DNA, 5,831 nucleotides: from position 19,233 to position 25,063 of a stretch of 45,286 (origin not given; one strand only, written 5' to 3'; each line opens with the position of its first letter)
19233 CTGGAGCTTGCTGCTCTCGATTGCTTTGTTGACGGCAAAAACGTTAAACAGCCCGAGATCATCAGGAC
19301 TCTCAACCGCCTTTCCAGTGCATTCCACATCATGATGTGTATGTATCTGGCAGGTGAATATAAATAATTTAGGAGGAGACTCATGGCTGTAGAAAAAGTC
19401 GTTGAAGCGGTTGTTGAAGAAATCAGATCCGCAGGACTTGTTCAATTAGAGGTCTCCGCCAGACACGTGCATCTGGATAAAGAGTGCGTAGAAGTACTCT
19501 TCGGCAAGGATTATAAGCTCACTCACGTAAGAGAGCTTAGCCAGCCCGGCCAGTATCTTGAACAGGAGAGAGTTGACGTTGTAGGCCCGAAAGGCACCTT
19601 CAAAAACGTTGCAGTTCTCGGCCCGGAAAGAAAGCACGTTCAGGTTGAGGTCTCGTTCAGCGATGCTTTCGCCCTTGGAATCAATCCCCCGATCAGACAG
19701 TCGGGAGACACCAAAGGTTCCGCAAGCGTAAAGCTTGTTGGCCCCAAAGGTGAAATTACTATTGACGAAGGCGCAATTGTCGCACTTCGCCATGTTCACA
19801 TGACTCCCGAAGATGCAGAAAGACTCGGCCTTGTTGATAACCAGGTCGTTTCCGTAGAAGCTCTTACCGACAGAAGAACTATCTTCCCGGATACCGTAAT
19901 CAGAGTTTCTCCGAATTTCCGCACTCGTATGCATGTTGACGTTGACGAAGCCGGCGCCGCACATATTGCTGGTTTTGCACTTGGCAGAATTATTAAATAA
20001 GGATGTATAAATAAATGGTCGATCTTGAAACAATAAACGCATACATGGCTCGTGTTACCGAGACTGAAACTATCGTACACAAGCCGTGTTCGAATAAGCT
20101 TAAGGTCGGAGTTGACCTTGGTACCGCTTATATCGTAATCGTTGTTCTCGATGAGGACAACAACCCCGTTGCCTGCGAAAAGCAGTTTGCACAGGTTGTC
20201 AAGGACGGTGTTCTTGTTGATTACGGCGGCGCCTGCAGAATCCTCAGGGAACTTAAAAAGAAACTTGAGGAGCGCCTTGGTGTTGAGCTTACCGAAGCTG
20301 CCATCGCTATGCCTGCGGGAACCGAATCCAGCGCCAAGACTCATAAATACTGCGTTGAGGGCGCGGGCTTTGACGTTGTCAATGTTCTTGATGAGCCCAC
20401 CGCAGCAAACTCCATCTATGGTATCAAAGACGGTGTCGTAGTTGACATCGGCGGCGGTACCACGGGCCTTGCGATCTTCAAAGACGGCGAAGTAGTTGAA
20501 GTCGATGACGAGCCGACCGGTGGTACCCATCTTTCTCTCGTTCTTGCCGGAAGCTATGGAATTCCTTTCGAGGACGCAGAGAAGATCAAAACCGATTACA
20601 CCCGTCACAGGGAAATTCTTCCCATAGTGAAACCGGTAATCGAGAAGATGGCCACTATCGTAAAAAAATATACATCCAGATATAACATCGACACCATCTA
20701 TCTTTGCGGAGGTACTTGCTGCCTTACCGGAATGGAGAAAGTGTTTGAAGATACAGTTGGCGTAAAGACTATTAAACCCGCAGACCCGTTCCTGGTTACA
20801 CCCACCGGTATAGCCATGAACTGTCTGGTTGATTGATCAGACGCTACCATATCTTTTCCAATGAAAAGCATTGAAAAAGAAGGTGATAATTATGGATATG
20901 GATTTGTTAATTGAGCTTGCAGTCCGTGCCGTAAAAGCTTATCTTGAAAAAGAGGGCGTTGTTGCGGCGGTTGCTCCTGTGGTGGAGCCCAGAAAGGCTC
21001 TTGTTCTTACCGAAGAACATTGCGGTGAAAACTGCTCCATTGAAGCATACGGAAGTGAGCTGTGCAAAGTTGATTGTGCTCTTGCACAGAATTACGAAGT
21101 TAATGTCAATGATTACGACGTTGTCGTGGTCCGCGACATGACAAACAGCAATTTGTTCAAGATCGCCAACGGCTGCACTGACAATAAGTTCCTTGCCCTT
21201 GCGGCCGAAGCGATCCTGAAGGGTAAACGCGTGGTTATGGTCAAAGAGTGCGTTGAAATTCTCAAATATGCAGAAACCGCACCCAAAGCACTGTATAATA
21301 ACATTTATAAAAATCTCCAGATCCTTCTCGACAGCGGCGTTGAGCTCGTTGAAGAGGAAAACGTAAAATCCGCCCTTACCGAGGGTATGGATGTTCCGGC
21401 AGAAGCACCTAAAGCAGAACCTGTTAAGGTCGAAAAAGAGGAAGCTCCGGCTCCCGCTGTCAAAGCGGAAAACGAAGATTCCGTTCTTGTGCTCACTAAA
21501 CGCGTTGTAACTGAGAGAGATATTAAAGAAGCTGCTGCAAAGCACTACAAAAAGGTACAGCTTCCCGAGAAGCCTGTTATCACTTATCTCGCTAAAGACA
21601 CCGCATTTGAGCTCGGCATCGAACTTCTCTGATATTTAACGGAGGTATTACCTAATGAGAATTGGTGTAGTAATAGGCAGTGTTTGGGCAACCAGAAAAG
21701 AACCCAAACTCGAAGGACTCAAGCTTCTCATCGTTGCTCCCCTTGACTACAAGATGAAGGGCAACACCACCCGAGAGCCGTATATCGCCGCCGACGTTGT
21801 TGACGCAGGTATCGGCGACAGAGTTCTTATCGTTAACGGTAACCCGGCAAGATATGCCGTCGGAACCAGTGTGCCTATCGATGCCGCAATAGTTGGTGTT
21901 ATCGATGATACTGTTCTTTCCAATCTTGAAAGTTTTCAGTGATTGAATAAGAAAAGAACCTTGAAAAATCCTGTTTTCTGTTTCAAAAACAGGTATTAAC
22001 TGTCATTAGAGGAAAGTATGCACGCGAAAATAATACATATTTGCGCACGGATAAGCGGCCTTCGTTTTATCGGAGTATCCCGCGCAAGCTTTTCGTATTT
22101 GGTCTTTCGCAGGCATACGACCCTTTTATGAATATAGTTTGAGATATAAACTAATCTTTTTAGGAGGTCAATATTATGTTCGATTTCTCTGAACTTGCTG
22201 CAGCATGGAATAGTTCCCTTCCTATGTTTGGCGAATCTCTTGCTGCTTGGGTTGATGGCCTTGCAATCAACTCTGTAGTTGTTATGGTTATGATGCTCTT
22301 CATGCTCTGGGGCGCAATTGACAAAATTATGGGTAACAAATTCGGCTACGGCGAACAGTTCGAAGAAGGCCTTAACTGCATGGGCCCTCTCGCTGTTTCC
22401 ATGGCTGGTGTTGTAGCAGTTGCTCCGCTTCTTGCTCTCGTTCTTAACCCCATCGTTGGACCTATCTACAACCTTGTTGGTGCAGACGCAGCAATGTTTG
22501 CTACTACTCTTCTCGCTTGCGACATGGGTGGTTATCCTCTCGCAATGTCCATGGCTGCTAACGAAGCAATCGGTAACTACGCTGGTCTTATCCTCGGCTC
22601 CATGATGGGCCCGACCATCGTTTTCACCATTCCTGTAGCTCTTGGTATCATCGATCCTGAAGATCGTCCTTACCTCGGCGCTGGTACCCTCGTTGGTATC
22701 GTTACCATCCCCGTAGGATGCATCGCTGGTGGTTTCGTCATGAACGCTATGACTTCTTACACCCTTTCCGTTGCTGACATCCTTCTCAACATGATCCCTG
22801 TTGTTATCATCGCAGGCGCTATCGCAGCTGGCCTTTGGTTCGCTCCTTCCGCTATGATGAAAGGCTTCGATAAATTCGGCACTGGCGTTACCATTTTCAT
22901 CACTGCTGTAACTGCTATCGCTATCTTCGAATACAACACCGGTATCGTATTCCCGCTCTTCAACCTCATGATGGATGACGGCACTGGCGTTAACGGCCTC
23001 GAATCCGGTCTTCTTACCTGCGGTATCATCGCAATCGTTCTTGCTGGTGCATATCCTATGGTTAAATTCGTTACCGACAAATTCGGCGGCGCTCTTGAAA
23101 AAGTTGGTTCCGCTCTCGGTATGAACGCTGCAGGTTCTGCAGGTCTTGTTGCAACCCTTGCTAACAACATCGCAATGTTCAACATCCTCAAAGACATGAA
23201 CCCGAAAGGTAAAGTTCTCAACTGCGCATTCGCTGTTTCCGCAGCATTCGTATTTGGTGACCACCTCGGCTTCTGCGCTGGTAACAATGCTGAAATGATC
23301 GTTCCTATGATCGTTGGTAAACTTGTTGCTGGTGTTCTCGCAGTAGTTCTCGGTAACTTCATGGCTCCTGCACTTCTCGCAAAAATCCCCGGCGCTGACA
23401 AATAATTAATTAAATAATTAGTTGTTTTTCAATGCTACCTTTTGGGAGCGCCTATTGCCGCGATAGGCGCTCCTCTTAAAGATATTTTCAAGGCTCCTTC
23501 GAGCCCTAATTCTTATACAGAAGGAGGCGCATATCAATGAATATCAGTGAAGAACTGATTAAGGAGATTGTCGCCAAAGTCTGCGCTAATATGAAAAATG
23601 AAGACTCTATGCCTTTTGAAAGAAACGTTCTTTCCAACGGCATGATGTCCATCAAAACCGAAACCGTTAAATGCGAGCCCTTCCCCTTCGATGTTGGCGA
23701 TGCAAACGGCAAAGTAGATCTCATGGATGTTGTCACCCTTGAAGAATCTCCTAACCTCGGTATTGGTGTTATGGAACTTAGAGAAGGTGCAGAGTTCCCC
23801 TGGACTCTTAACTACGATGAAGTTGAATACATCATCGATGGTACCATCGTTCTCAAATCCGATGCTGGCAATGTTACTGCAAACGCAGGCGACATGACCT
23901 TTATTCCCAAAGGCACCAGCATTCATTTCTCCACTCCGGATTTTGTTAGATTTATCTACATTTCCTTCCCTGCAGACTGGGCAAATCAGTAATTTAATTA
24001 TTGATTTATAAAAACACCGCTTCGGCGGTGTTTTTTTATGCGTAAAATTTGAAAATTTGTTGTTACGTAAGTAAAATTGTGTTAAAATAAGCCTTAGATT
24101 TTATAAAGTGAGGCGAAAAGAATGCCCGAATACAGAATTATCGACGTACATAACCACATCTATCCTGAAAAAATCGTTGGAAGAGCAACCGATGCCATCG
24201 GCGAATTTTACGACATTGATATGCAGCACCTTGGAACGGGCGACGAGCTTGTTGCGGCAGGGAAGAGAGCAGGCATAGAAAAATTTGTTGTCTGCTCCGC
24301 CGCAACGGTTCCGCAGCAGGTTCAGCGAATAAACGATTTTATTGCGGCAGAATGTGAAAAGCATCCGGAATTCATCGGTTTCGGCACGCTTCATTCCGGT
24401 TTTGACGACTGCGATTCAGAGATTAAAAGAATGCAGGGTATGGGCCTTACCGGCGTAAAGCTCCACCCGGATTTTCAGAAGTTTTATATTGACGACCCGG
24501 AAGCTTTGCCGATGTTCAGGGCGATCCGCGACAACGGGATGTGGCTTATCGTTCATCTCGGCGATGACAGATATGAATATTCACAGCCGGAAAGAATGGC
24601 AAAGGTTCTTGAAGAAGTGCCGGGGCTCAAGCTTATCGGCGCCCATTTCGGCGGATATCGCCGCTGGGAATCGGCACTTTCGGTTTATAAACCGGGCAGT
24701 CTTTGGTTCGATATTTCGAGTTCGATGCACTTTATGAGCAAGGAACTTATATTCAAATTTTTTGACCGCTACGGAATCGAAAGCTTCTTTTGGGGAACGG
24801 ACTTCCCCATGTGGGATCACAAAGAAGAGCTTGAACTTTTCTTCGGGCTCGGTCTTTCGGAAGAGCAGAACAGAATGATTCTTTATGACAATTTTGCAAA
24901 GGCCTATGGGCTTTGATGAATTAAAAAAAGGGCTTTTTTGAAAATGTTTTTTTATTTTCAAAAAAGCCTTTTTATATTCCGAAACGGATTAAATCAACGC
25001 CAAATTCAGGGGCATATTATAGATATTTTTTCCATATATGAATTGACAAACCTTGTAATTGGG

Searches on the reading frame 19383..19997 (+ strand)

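Call 7: search_protein_families(library=pfam, proteins=[window:19383-19997:+], max_evalue=0.001)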
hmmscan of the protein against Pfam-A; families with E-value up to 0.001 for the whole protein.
window:19383-19997:+ (205 aa): 1 family
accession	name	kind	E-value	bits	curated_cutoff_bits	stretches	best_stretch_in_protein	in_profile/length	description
PF06130.18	PTAC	-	1e-73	247.3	25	1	22-195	2-175/176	Phosphate propanoyltransferase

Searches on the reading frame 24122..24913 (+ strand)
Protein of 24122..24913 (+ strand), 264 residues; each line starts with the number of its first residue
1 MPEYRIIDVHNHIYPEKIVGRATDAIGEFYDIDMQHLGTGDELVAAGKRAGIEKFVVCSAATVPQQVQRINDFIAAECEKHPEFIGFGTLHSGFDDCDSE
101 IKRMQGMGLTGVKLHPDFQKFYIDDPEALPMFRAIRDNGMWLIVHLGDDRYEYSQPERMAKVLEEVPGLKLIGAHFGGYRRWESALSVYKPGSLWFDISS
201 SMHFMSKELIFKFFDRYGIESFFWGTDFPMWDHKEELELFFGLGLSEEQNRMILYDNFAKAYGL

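Call 7: search_protein_families(library=pfam, proteins=[window:24122-24913:+], max_evalue=0.001)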
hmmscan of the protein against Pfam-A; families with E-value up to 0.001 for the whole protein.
window:24122-24913:+ (264 aa): 1 family
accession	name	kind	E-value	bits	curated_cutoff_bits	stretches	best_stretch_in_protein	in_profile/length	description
PF04909.20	Amidohydro_2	-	5.1e-27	95.8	26.4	1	7-264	1-289/289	Amidohydrolase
